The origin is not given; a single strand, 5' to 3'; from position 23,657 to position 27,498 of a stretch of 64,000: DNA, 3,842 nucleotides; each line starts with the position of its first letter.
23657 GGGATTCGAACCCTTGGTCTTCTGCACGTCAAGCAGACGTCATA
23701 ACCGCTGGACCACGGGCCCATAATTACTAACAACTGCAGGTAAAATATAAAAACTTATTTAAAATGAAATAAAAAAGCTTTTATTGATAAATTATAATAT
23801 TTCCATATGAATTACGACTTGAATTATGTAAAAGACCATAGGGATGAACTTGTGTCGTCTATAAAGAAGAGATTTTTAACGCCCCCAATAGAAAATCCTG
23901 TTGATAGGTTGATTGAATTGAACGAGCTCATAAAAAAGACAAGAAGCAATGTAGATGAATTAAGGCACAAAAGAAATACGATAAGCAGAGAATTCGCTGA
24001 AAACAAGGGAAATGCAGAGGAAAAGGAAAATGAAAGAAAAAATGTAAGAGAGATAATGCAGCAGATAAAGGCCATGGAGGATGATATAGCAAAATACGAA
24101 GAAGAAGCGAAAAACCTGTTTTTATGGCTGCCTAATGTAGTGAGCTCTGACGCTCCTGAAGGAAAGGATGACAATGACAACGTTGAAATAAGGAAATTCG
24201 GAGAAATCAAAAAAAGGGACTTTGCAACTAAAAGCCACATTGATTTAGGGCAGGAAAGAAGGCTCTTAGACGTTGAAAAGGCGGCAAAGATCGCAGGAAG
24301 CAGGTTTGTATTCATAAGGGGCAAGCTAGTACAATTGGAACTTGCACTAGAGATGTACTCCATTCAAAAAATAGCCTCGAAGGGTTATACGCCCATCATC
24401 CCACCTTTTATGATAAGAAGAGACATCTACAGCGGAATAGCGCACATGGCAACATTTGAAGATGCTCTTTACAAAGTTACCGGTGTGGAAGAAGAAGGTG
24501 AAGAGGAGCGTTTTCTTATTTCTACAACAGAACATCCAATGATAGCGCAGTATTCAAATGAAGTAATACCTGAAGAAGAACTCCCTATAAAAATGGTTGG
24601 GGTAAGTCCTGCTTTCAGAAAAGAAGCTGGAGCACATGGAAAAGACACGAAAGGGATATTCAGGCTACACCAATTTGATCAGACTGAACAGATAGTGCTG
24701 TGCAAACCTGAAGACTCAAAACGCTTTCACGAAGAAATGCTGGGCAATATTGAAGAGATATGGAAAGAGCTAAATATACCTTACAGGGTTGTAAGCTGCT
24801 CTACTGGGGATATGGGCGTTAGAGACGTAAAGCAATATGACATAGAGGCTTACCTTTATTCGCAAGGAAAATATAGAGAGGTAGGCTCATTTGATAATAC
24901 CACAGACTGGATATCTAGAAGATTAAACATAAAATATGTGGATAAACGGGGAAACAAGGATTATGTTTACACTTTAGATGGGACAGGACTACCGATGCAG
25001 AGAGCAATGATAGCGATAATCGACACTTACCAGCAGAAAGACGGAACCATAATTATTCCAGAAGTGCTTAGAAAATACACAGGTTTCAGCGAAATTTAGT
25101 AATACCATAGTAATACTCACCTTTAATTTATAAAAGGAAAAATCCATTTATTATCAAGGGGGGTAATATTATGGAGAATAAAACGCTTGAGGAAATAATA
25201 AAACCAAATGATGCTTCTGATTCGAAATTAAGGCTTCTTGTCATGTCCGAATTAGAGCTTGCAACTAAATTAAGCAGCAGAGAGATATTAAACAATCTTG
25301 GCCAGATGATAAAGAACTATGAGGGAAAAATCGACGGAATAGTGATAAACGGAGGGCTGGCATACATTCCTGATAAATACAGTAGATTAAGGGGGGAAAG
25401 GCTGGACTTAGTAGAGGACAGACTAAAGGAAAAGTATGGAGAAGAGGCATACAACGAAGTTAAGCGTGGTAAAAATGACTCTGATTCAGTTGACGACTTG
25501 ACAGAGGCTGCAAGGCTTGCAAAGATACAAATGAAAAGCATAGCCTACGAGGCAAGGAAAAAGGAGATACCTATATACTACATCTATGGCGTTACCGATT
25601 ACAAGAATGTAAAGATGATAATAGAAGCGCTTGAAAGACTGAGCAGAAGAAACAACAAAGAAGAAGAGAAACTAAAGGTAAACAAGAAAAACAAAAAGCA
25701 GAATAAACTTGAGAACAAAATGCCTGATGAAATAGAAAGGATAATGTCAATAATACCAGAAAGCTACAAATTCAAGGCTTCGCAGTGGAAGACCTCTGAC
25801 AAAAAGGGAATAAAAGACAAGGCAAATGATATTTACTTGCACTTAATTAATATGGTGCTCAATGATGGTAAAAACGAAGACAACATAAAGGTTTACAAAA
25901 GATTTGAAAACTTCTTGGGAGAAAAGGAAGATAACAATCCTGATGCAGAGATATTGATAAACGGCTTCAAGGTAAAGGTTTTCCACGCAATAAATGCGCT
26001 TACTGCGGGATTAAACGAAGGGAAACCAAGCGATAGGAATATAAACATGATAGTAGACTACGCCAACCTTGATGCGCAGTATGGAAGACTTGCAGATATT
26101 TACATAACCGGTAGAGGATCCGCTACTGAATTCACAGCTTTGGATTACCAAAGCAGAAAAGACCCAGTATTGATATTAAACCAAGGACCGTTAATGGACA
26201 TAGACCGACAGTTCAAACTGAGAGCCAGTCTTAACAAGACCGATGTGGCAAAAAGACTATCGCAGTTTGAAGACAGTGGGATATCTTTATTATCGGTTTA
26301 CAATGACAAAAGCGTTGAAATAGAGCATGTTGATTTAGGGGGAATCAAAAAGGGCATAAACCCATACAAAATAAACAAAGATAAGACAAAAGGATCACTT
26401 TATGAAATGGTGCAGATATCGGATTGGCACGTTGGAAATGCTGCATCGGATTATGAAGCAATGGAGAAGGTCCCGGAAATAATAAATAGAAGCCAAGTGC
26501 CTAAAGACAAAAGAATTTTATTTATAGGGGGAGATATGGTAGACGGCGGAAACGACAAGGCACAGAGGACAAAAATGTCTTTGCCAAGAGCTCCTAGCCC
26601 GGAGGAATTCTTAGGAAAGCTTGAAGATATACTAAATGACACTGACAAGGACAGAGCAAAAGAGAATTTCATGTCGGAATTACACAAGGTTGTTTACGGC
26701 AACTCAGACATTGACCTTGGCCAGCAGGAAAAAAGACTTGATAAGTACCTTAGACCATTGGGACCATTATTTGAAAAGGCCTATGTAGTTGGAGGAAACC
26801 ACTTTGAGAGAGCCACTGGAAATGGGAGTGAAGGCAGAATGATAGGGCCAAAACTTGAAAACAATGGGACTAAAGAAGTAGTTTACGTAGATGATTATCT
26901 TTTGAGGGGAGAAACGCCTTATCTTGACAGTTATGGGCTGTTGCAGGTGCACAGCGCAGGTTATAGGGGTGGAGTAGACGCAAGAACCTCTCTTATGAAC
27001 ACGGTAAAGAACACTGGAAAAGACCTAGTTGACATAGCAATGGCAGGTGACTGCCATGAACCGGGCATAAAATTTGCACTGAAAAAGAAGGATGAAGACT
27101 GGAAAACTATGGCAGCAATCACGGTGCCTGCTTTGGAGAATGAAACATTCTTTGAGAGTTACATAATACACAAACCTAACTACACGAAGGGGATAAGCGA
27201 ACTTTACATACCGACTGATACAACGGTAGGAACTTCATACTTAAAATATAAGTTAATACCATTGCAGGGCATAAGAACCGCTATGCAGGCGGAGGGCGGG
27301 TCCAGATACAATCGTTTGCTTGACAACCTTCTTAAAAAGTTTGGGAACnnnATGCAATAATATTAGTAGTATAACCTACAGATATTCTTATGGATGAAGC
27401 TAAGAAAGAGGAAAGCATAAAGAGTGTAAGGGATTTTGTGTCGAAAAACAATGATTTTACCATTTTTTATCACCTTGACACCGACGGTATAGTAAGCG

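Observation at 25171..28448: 726-aa two-part metallophosphoesterase followed by a DHH/NrnA-like phosphoesterase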

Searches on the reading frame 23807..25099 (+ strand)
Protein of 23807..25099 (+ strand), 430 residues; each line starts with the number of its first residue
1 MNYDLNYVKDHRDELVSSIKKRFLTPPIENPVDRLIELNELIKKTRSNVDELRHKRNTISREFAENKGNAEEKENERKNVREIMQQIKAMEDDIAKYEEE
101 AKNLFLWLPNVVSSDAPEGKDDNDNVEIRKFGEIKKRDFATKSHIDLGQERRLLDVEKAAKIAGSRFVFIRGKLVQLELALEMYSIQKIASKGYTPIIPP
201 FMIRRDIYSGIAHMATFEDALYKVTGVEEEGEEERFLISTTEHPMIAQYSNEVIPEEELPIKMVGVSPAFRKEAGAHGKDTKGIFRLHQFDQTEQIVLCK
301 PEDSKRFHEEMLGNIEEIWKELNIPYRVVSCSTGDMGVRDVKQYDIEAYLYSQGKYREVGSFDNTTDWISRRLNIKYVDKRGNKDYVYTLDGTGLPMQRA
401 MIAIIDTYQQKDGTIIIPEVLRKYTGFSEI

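Call 13: search_protein_families(library=pfam, proteins=[window:23807-25099:+], max_evalue=0.001)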
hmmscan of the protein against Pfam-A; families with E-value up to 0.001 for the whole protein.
window:23807-25099:+ (430 aa): 2 families
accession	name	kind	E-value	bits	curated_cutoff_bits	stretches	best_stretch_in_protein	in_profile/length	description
PF00587.30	tRNA-synt_2b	-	1.9e-35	123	29.3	1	227-408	3-179/179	tRNA synthetase class II core domain (G, H, P, S and T)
PF02403.27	Seryl_tRNA_N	-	1.6e-15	57.7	28.2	1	4-112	3-108/108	Seryl-tRNA synthetase N-terminal domain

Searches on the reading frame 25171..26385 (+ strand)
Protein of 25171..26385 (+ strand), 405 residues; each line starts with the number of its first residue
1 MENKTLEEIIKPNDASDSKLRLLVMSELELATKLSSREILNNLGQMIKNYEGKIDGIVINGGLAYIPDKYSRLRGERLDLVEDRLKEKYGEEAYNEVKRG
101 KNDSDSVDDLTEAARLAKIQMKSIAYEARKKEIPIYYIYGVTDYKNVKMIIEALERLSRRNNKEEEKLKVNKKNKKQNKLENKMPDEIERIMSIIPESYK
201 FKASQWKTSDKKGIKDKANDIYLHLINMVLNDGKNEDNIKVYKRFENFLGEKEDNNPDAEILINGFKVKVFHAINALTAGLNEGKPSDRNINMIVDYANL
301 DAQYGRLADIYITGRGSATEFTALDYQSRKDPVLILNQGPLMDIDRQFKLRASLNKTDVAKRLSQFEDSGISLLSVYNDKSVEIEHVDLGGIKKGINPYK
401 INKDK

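Call 60: predict_structure(alignment_id=A3)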
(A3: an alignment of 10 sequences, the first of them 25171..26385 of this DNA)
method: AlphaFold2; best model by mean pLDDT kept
length: 405 residues; sequences in the alignment: 10
mean_pLDDT: 67.4   pTM: 0.74
mean pLDDT of the five models: 67.4, 66.0, 64.5, 64.1, 58.5
residues with pLDDT >= 90: 19; 70-90: 193; 50-70: 99; < 50: 94
segments of 3 or more residues with pLDDT < 50: 1-15, 66-81, 102-107, 175-185, 249-257, 274-286, 322-328, 354-366
pLDDT, mean of each block of 10 residues (from residue 1): 42 59 79 72 88 86 54 39 63 70 51 78 90 88 81 84 78 48 47 62 79 88 86 70 62 50 84 44 45 69 77 63 50 71 62 46 54 84 81 76 57
secondary structure, 60 per line:
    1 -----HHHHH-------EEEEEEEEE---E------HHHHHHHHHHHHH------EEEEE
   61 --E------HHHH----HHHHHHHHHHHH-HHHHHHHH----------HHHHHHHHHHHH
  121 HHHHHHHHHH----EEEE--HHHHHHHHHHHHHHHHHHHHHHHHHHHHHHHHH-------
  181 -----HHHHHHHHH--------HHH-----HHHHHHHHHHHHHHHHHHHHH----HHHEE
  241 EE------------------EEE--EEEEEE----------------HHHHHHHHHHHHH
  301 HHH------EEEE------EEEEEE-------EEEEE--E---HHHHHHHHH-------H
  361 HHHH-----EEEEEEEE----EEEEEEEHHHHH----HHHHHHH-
elements in order: H6-10 E18-26 H37-49 E56-60 H70-73 H78-89 H91-98 H109-130 E135-138 H141-173 H186-194 H211-231 E239-242 E261-263 E266-271 H288-303 E310-313 E320-325 E333-337 H344-352 H360-364 E370-377 E382-388 H389-393 H398-404

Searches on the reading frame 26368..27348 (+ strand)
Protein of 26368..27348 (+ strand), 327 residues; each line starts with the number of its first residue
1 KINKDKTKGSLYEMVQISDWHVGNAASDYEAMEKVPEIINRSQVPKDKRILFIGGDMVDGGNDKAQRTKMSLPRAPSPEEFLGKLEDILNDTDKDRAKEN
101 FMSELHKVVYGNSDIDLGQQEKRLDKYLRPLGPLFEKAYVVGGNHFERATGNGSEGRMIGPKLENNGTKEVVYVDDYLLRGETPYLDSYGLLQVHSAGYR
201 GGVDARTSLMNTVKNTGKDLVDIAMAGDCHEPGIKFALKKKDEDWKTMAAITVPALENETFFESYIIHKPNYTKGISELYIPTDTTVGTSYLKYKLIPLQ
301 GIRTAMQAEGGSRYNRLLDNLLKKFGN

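Call 86: search_solved_structures(query=A4, max_evalue=10, show_alignments=3)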
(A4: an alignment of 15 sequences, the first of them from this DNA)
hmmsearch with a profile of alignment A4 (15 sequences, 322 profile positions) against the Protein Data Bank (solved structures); distinct sequences matched with E-value up to 10: 18.
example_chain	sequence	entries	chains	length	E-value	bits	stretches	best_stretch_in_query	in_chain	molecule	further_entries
6hms_A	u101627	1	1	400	0.0012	21.2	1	11-63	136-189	DNA polymerase II small subunit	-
5ihe_A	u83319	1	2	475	0.0015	20.9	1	11-63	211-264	DNA polymerase II small subunit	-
6hmf_A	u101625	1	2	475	0.0016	20.8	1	11-63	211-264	DNA polymerase II small subunit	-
4o24_A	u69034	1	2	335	0.0018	20.6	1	6-67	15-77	Exonuclease, putative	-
2q8u_A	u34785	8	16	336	0.0018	20.6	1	6-67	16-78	Exonuclease, putative | Nuclease SbcCD subunit D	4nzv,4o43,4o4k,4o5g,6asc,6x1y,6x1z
6t8h_A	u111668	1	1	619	0.0024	20.2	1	11-63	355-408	DNA polymerase II small subunit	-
8ppt_A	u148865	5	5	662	0.0026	20.1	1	11-63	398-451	DNA polymerase II small subunit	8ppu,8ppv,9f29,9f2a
6knb_A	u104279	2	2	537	0.011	18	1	11-64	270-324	DNA polymerase II small subunit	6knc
3qg5_C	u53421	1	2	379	0.022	17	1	10-67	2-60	Mre11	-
3thn_A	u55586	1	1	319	0.024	16.9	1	10-67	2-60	Exonuclease, putative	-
3tho_B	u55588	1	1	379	0.033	16.4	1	10-67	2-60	Exonuclease, putative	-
7dog_A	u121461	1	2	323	0.054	15.7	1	8-63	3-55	Nuclease SbcCD subunit D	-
4lty_C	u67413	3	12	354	0.057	15.7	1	7-65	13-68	Exonuclease subunit SbcD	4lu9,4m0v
6s6v_A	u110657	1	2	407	0.24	13.6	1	11-65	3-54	Nuclease SbcCD subunit D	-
7uu0_A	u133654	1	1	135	0.53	12.5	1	101-141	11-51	Isoform 3 of Bromodomain-containing protein 2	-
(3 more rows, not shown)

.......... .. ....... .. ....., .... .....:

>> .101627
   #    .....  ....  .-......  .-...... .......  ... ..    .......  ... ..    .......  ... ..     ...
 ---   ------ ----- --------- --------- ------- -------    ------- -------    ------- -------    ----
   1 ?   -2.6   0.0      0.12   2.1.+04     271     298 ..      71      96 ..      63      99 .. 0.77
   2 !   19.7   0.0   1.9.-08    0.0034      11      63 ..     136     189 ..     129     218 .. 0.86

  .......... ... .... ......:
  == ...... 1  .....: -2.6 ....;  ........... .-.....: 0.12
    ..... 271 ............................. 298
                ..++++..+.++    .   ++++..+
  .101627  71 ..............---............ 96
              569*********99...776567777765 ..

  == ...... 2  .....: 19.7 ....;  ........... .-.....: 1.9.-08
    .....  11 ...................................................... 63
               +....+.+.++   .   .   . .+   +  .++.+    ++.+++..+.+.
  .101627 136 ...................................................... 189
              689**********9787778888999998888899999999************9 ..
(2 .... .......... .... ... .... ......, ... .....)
